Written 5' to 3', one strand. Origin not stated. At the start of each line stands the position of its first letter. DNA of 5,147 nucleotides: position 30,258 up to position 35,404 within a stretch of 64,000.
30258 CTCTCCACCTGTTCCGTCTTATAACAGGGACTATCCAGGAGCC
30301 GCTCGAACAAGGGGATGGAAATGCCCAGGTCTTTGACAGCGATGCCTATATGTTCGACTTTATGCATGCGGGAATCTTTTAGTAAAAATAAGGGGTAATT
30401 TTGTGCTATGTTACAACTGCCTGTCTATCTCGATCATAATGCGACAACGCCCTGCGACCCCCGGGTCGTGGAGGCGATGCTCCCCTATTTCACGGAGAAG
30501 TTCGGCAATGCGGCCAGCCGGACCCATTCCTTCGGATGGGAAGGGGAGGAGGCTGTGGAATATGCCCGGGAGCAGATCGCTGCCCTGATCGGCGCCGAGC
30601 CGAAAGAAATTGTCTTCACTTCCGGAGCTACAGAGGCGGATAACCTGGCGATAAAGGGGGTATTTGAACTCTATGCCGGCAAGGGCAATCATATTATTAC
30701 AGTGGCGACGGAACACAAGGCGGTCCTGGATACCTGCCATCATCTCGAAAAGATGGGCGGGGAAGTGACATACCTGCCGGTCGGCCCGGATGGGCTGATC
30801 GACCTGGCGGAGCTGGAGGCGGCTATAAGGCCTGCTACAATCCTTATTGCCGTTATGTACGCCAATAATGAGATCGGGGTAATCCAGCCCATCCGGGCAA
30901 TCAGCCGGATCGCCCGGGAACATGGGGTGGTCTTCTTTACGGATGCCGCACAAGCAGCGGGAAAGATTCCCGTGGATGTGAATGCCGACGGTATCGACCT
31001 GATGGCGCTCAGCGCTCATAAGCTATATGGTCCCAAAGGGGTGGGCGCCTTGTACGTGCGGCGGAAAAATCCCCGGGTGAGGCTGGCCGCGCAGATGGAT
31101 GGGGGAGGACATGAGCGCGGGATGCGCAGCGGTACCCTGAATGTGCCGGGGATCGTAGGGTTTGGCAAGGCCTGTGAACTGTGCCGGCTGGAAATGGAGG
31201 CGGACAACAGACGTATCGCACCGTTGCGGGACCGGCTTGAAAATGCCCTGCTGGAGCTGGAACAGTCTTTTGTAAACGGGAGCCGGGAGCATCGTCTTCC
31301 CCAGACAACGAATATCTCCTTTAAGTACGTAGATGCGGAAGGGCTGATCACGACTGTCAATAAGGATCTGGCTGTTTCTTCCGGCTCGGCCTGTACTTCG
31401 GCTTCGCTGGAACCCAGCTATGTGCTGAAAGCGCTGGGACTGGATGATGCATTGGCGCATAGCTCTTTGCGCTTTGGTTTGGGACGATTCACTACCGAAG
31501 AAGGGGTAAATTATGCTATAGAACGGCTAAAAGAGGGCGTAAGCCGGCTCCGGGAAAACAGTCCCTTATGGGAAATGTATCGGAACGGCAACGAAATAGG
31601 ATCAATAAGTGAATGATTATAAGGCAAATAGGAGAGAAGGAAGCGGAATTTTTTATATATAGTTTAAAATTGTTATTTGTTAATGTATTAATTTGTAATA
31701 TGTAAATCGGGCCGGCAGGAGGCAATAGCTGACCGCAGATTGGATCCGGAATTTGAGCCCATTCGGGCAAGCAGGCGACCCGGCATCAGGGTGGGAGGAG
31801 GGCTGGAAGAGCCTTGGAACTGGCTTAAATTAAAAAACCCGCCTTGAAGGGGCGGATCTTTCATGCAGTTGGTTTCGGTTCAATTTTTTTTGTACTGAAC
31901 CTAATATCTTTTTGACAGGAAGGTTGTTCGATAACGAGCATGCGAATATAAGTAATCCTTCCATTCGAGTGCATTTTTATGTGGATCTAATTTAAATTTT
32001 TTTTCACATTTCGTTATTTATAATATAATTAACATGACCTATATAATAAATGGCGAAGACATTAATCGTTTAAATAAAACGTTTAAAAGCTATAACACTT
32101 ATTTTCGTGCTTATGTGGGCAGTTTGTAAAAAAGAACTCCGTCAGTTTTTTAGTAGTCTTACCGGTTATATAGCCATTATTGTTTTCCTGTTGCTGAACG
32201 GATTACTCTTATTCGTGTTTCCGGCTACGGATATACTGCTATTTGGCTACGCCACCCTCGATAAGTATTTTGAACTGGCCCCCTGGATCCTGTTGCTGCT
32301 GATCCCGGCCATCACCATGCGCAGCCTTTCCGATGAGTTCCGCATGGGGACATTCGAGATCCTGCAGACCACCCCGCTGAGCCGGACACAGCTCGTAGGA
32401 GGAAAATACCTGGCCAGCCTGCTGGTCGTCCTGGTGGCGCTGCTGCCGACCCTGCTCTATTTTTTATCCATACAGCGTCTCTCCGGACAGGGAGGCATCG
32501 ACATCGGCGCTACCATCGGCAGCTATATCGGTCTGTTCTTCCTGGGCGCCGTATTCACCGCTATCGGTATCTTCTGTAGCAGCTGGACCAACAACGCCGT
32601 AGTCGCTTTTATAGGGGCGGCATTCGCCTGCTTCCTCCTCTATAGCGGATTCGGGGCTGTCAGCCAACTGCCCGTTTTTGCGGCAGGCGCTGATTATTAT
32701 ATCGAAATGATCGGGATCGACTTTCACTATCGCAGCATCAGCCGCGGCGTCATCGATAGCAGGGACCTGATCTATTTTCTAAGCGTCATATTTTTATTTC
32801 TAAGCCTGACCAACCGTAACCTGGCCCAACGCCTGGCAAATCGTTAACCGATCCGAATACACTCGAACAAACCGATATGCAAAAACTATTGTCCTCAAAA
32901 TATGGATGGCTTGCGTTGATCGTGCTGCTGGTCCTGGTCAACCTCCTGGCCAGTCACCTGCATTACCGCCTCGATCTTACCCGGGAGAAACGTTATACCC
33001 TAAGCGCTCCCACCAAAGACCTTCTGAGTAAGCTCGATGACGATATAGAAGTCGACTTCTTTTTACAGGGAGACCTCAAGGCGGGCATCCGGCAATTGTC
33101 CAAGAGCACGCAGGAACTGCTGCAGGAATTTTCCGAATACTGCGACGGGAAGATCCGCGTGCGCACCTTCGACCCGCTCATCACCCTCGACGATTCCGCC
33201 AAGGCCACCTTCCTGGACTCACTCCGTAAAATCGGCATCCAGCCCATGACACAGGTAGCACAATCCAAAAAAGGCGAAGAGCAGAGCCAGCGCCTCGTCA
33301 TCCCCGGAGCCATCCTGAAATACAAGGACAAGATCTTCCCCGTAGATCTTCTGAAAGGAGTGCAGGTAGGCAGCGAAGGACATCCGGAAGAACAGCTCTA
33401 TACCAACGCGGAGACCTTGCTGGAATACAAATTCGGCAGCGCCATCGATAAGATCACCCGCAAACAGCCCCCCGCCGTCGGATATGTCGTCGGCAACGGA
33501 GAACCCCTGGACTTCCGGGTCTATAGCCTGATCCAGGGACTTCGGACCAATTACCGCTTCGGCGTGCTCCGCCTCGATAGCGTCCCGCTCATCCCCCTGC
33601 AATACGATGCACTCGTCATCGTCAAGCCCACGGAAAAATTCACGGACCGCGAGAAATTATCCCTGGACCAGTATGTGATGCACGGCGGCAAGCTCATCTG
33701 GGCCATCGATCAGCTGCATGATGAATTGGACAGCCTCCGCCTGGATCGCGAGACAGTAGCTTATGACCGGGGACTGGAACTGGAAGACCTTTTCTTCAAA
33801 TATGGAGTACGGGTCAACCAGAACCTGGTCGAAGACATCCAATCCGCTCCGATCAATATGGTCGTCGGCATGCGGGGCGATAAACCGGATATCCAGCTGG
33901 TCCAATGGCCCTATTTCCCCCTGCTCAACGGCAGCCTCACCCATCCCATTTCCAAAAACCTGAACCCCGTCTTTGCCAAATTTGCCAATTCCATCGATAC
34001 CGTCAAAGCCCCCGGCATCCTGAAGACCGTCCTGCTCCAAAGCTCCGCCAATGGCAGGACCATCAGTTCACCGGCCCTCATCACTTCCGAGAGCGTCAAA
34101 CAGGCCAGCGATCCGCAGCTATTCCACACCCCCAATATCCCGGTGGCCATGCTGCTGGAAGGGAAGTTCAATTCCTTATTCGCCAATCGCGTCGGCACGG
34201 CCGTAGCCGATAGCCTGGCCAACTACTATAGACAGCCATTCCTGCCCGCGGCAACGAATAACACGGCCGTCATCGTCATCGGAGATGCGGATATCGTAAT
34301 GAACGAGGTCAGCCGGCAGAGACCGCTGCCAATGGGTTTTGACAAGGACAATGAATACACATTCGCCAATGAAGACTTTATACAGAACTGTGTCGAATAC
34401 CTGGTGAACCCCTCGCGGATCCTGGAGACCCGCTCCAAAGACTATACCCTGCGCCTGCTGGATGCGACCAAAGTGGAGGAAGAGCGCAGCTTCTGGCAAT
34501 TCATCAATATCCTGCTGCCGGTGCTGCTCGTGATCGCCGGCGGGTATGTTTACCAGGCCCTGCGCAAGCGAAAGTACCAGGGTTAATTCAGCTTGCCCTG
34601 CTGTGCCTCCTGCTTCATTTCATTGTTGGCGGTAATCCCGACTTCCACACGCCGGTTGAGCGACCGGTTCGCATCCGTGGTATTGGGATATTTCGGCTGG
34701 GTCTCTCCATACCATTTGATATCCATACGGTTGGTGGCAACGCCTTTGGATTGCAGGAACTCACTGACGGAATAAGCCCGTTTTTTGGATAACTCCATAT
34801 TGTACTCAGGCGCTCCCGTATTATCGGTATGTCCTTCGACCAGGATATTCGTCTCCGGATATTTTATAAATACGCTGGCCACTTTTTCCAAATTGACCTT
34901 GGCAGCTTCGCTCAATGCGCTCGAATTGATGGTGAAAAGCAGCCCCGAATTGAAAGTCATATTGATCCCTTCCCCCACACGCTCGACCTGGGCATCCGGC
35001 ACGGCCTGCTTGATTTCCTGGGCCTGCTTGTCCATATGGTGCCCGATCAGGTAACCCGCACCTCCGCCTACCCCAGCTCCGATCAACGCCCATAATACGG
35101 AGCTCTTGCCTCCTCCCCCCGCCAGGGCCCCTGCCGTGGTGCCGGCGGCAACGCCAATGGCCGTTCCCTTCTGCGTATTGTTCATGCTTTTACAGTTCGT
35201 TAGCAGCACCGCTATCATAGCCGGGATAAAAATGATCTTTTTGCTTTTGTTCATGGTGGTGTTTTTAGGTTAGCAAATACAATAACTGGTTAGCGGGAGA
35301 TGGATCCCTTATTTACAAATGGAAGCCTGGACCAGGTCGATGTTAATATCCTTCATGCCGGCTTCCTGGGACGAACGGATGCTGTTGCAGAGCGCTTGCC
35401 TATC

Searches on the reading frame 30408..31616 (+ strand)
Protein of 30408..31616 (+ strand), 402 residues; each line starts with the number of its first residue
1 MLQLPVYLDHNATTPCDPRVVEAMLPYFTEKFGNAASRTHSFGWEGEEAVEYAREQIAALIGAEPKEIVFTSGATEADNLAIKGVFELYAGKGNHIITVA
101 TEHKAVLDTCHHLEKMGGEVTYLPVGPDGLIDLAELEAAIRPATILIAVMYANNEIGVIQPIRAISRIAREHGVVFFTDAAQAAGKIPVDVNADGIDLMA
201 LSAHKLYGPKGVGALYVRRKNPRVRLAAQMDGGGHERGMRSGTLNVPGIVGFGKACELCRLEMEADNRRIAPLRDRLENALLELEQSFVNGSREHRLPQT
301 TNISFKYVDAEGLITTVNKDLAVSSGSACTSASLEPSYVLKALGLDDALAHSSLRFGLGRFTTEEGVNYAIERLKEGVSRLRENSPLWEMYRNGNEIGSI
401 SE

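Call 80: search_protein_families(library=pfam, proteins=[window:30408-31616:+], max_evalue=0.00001)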
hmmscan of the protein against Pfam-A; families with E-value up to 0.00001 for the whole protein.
window:30408-31616:+ (402 aa): 3 families
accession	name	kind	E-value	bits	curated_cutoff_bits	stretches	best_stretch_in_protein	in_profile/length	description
PF00266.25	Aminotran_5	-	2.8e-87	293.6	21.5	1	6-368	1-369/371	Aminotransferase class-V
PF01041.23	DegT_DnrJ_EryC1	-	7.3e-11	42.3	19.8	1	46-185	23-151/360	DegT/DnrJ/EryC1/StrS aminotransferase family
PF01212.27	Beta_elim_lyase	-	3.4e-09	36.9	27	1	46-255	30-247/288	Beta-eliminating lyase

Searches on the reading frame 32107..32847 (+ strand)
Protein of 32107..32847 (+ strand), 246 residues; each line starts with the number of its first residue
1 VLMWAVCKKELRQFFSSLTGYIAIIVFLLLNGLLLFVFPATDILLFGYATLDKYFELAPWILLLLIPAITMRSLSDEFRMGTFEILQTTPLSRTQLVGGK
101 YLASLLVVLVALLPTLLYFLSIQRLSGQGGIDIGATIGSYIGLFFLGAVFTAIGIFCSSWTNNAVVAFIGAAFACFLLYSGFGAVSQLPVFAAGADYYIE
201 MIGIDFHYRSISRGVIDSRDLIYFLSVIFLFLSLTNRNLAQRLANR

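Call 80: search_protein_families(library=pfam, proteins=[window:32107-32847:+], max_evalue=0.00001)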
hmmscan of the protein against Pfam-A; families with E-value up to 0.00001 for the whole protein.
window:32107-32847:+ (246 aa): 3 families
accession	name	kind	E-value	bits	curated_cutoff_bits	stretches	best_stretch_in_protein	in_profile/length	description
PF12679.13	ABC2_membrane_2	-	3.2e-11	43.4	27.2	1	4-186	1-203/283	ABC-2 family transporter protein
PF13346.12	ABC2_membrane_5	-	7.5e-09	35.9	25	1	35-202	15-183/205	ABC-2 family transporter protein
PF12698.13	ABC2_membrane_3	-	2.9e-07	30.3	31.6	1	57-185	167-289/347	ABC-2 family transporter protein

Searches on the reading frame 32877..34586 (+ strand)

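Call 80: search_protein_families(library=pfam, proteins=[window:32877-34586:+], max_evalue=0.00001)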
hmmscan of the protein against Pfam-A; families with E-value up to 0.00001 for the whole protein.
window:32877-34586:+ (569 aa): 2 families
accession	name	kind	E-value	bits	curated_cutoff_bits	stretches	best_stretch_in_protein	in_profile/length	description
PF09822.16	ABC_transp_aux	-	1.1e-81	274.7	34.7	1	199-505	2-288/288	ABC-type uncharacterized transport system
PF23357.1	DUF7088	-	5.3e-26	91.3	27.8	1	37-147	2-104/105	Domain of unknown function (DUF7088)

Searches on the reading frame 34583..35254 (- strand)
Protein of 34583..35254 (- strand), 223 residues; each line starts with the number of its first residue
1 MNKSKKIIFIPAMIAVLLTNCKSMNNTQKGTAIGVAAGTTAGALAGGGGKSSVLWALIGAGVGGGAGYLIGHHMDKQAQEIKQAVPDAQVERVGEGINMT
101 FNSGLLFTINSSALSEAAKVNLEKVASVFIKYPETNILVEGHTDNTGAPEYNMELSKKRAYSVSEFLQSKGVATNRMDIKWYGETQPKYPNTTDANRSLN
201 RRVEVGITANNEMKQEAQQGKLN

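Call 80: search_protein_families(library=pfam, proteins=[window:34583-35254:-], max_evalue=0.00001)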
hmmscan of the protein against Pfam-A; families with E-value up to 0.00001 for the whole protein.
window:34583-35254:- (223 aa): 3 families
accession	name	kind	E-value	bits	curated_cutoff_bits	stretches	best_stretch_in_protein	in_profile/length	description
PF00691.25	OmpA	-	1.5e-22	80.2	27.2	1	106-201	1-98/98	OmpA family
PF13488.11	Gly-zipper_Omp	-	2.2e-07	31.1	25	1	33-77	1-45/46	Glycine zipper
PF13441.11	Gly-zipper_YMGG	-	2.5e-07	30.7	28.9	1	25-72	1-44/45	YMGG-like Gly-zipper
